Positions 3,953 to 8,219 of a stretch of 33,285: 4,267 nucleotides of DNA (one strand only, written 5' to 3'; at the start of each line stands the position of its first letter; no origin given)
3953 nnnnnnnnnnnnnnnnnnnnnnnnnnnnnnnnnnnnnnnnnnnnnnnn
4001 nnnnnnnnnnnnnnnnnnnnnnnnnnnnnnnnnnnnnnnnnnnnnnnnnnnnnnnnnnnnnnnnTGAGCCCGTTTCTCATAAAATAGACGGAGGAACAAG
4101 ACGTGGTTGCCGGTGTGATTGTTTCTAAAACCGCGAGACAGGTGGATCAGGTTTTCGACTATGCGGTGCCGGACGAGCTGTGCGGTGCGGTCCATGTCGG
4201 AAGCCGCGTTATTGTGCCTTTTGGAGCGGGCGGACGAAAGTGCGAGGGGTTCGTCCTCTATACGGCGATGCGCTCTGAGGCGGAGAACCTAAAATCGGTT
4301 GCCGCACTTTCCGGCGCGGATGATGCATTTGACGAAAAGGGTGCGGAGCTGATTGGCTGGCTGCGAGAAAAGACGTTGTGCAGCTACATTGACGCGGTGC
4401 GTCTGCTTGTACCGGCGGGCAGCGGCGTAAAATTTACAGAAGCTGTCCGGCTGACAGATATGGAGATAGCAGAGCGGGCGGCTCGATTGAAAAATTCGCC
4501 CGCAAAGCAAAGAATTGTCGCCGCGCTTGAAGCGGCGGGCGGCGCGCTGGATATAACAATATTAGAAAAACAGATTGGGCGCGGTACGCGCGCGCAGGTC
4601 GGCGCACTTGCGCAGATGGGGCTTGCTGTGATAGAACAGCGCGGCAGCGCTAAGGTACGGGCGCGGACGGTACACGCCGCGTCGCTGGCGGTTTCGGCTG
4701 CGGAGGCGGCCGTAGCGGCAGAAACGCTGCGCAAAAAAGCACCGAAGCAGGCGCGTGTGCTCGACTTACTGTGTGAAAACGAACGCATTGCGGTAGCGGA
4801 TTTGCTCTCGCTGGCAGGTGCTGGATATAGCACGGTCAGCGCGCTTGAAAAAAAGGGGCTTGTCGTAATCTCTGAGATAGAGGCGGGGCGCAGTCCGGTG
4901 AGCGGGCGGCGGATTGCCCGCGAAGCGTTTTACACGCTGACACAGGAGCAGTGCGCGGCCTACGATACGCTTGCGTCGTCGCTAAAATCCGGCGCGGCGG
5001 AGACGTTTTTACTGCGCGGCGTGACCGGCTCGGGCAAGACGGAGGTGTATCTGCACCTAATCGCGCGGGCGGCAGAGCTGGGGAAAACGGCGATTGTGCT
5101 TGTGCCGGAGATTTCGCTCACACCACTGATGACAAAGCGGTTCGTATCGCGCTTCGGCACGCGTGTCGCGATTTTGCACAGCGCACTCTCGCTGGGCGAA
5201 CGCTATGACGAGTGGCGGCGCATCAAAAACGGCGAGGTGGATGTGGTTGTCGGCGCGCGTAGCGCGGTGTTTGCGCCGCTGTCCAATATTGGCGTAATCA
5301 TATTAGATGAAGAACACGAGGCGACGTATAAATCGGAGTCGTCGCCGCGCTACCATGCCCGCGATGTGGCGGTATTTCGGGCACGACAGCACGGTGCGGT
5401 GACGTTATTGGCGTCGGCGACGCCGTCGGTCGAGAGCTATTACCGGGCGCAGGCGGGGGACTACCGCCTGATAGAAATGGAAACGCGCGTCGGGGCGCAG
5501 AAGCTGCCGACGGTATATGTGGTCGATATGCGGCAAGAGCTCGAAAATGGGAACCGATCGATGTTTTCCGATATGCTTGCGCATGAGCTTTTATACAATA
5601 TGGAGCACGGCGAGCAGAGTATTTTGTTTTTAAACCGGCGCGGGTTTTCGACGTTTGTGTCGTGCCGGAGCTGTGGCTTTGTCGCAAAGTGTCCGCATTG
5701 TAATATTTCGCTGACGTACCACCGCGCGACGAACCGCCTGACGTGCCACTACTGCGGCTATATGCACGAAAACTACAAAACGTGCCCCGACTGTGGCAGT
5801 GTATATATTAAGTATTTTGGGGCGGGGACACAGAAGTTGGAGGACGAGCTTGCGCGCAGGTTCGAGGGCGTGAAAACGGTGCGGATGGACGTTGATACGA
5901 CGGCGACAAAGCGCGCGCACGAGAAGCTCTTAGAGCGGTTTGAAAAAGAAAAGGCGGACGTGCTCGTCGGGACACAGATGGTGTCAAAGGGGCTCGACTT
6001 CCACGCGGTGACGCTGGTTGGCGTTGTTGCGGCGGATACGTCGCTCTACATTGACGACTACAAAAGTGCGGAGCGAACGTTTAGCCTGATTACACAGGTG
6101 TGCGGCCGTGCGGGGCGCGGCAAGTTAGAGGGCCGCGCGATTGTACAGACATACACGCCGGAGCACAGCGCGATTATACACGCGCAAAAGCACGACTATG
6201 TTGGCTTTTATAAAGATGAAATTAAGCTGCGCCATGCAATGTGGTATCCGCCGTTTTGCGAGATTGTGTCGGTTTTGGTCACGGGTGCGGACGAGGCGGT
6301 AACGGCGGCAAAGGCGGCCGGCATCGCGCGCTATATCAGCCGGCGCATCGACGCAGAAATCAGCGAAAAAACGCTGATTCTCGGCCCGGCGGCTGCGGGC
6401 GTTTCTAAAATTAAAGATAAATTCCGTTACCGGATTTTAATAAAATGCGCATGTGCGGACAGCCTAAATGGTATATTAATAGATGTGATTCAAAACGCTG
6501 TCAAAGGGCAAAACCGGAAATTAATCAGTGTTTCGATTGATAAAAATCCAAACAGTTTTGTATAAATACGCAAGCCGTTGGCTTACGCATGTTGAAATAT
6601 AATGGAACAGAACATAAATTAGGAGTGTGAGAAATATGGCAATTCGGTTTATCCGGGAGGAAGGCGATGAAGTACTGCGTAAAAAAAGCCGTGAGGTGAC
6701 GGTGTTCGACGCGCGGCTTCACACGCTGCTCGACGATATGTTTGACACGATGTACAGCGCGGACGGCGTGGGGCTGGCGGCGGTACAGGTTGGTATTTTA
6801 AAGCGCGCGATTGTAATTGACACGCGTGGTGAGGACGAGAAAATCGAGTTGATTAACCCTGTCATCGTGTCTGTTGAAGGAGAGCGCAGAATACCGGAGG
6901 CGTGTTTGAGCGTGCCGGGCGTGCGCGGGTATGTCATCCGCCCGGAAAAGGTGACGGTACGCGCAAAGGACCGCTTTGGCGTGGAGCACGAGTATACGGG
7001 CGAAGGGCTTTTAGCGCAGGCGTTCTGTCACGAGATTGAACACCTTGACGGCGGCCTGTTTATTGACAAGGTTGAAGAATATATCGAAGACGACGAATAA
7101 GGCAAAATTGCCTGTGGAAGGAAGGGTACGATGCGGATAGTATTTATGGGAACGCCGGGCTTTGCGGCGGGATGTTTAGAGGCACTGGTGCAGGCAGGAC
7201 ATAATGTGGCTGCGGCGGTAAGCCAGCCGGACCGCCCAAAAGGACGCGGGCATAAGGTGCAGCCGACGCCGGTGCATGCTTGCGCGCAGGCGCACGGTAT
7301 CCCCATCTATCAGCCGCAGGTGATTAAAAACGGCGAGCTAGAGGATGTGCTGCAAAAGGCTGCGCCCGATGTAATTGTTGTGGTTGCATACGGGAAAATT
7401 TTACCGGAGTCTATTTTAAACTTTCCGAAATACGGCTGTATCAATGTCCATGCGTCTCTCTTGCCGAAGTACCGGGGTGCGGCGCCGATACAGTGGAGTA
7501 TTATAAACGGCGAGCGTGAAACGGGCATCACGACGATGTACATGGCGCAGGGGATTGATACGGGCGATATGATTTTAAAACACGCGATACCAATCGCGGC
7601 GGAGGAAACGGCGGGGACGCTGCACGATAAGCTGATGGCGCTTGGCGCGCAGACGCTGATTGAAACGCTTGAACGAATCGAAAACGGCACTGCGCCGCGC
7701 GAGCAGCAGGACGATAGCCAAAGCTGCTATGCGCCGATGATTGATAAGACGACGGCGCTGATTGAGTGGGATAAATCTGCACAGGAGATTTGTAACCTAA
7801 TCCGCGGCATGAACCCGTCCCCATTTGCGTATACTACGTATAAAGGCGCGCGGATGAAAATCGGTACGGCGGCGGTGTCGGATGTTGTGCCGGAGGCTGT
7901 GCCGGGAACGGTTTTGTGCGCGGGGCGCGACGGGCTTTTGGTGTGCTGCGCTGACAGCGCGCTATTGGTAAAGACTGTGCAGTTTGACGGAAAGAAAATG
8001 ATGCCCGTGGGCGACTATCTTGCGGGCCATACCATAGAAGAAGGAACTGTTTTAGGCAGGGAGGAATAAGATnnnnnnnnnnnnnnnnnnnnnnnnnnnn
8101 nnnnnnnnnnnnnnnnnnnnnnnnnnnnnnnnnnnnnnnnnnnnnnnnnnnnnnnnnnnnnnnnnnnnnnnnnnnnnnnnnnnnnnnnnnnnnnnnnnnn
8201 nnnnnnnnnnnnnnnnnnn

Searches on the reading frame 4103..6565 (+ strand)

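Call 88: search_protein_families(library=pfam, proteins=[window:4103-6565:+], max_evalue=0.00001)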
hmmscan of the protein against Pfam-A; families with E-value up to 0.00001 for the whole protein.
window:4103-6565:+ (820 aa): 6 families
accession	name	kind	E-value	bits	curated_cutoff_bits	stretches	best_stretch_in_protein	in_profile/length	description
PF00270.35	DEAD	-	6.4e-18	65.5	26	1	300-444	15-162/167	DEAD/DEAH box helicase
PF17764.6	PriA_3primeBD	-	9.5e-17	61.1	22.7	1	10-104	7-96/96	3'DNA-binding domain (3'BD)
PF18074.6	PriA_C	-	2.9e-16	60.5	26.9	1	717-816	1-95/95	Primosomal protein N C-terminal domain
PF00271.37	Helicase_C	-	8.6e-14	52.2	23.5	1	574-673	23-109/110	Helicase conserved C-terminal domain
PF04851.21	ResIII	-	8.6e-14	52.2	22.5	1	278-441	3-162/164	Type III restriction enzyme, res subunit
PF18319.7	Zn_ribbon_PriA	-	9.1e-10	38.8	26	1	530-553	1-24/27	PriA DNA helicase Cys-rich region (CRR) domain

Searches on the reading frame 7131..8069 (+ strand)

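Call 88: search_protein_families(library=pfam, proteins=[window:7131-8069:+], max_evalue=0.00001)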
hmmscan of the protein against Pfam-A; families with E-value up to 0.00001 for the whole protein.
window:7131-8069:+ (312 aa): 2 families
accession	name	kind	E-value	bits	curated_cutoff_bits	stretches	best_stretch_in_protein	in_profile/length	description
PF00551.24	Formyl_trans_N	-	2.1e-46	158.4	26.1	1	1-180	1-181/181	Formyl transferase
PF02911.23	Formyl_trans_C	-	5.6e-25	87.9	21.1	1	204-300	2-99/100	Formyl transferase, C-terminal domain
